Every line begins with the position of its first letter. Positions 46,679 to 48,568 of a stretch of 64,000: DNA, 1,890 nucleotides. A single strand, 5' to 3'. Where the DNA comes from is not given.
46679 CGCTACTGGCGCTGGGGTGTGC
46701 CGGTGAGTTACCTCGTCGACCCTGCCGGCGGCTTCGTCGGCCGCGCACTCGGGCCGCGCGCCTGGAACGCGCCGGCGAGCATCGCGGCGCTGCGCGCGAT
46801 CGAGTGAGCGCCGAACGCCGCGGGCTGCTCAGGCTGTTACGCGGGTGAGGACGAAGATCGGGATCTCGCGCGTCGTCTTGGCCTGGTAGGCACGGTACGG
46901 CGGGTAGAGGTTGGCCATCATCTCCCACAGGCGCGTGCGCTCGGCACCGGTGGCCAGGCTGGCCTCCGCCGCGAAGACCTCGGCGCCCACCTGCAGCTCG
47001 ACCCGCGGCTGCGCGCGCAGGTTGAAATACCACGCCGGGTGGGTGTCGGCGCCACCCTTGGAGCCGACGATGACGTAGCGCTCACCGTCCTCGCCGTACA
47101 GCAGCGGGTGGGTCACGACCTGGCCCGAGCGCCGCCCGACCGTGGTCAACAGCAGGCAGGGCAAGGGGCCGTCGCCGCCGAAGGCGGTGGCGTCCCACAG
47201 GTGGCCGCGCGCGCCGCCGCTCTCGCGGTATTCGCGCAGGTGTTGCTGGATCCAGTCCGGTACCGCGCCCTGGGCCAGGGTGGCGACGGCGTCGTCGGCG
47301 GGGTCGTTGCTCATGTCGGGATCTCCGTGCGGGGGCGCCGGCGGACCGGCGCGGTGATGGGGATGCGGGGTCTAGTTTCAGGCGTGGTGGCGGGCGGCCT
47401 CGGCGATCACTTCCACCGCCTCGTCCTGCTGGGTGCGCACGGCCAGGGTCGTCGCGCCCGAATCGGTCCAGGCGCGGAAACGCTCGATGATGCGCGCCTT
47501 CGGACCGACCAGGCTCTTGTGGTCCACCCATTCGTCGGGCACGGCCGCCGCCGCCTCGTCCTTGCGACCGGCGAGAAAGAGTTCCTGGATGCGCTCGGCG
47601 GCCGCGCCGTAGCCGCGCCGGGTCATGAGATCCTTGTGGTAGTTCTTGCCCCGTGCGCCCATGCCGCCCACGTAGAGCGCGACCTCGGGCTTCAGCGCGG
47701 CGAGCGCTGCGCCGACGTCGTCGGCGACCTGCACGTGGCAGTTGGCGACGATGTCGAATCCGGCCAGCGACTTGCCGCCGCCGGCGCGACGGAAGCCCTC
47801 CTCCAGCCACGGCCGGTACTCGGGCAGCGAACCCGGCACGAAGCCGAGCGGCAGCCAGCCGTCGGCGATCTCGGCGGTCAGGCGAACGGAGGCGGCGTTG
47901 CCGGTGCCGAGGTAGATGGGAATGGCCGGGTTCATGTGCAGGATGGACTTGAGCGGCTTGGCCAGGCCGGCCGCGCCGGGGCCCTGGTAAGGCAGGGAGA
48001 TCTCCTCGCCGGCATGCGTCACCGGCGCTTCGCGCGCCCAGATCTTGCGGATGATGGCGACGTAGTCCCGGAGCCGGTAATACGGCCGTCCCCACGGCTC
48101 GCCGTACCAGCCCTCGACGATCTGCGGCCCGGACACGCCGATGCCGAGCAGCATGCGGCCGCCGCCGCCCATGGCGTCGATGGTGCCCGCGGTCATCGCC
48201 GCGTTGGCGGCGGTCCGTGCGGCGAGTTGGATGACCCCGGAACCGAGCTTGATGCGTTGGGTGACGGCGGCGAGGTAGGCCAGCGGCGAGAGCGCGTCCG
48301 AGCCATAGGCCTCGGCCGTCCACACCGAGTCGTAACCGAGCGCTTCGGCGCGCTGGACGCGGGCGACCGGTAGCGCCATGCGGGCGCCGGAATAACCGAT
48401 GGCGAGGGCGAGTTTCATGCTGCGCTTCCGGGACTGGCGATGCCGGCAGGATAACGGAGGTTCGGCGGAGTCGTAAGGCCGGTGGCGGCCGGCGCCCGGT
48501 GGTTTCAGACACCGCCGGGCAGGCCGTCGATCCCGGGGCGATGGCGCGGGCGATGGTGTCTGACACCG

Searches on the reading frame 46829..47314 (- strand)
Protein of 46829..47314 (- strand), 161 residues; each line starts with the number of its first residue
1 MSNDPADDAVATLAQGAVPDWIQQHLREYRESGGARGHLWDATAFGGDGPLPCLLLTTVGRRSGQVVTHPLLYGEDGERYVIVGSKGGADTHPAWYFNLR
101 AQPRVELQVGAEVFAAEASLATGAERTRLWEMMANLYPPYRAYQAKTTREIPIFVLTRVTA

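Call 75: search_protein_families(library=pfam, proteins=[window:46829-47314:-], max_evalue=0.00001)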
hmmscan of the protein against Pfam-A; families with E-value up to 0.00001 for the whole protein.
window:46829-47314:- (161 aa): 1 family
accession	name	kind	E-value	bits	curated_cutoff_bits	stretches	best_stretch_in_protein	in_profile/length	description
PF04075.20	F420H2_quin_red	-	1.3e-40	139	22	1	22-157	2-129/130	F420H(2)-dependent quinone reductase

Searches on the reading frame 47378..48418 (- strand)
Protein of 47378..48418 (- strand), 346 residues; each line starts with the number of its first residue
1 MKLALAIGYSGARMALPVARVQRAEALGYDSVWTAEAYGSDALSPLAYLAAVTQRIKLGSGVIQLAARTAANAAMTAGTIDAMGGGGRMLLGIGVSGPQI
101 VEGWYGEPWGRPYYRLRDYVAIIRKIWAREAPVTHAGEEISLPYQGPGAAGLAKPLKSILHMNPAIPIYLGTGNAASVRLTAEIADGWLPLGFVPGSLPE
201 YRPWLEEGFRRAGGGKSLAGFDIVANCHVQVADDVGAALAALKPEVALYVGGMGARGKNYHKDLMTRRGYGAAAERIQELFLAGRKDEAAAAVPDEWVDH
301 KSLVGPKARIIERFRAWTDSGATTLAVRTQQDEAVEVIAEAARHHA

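Call 64: search_protein_families(library=ncbifam, proteins=[window:47378-48418:-], max_evalue=0.00001)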
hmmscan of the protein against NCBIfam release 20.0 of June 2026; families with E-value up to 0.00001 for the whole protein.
window:47378-48418:- (346 aa): 18 families
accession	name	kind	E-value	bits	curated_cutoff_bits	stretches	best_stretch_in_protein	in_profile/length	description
TIGR03559.1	F420_Rv3520c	subfamily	8.1e-115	383.3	335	1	2-327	1-324/325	LLM class F420-dependent oxidoreductase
TIGR04024.1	F420_NP1902A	hypoth_equivalog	2.9e-42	144.6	345.4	1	18-319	18-301/330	TIGR04024 family LLM class F420-dependent oxidoreductase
TIGR03564.1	F420_MSMEG_4879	subfamily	1.5e-27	96.9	234.25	1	18-249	2-218/265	TIGR03564 family F420-dependent LLM class oxidoreductase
NF002619.0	PRK02271.1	equivalog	1.7e-27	96.6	276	1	20-328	19-306/329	5,10-methylenetetrahydromethanopterin reductase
TIGR03841.1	F420_Rv3093c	subfamily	8e-27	94.4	213.65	1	18-140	13-133/298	LLM class F420-dependent oxidoreductase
TIGR03555.1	F420_mer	equivalog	2.1e-25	89.8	348.7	1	21-326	18-303/325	5,10-methylenetetrahydromethanopterin reductase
TIGR03617.1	F420_MSMEG_2256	subfamily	2.8e-25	88.9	278.15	1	23-336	3-307/318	TIGR03617 family F420-dependent LLM class oxidoreductase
TIGR03619.1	F420_Rv2161c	subfamily_domain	2.6e-19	69.8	166.9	1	38-327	42-245/247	TIGR03619 family F420-dependent LLM class oxidoreductase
TIGR03857.1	F420_MSMEG_2249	hypoth_equivalog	2.6e-17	63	218.4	1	11-137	10-133/329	TIGR03857 family LLM class F420-dependent oxidoreductase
TIGR03620.1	F420_MSMEG_4141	subfamily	4.6e-14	52.4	219.8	1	19-124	22-120/280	TIGR03620 family F420-dependent LLM class oxidoreductase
TIGR03560.1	F420_Rv1855c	subfamily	1.9e-11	44.2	231.4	1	21-188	19-191/227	TIGR03560 family F420-dependent LLM class oxidoreductase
TIGR04027.1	LLM_KPN_01858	hypoth_equivalog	1.2e-09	37.5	412.9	1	13-130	18-141/326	putative FMN-dependent luciferase-like monooxygenase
TIGR03621.1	F420_MSMEG_2516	subfamily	2e-09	37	213.15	1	18-95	17-94/295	TIGR03621 family F420-dependent LLM class oxidoreductase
TIGR03571.1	lucif_BA3436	subfamily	5.1e-09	35.8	303.9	1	21-135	37-161/304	TIGR03571 family LLM class oxidoreductase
TIGR03842.1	F420_CPS_4043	hypoth_equivalog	6.6e-09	35.3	295.45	1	18-343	16-323/329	TIGR03842 family LLM class F420-dependent oxidoreductase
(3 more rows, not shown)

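Call 65: search_protein_families(library=pfam, proteins=[window:47378-48418:-], max_evalue=0.001)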
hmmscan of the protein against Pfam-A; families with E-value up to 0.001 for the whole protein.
window:47378-48418:- (346 aa): 1 family
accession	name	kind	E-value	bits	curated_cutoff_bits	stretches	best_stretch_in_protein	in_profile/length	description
PF00296.26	Bac_luciferase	-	7.3e-64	216.5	27.9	1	18-323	26-313/314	Luciferase-like monooxygenase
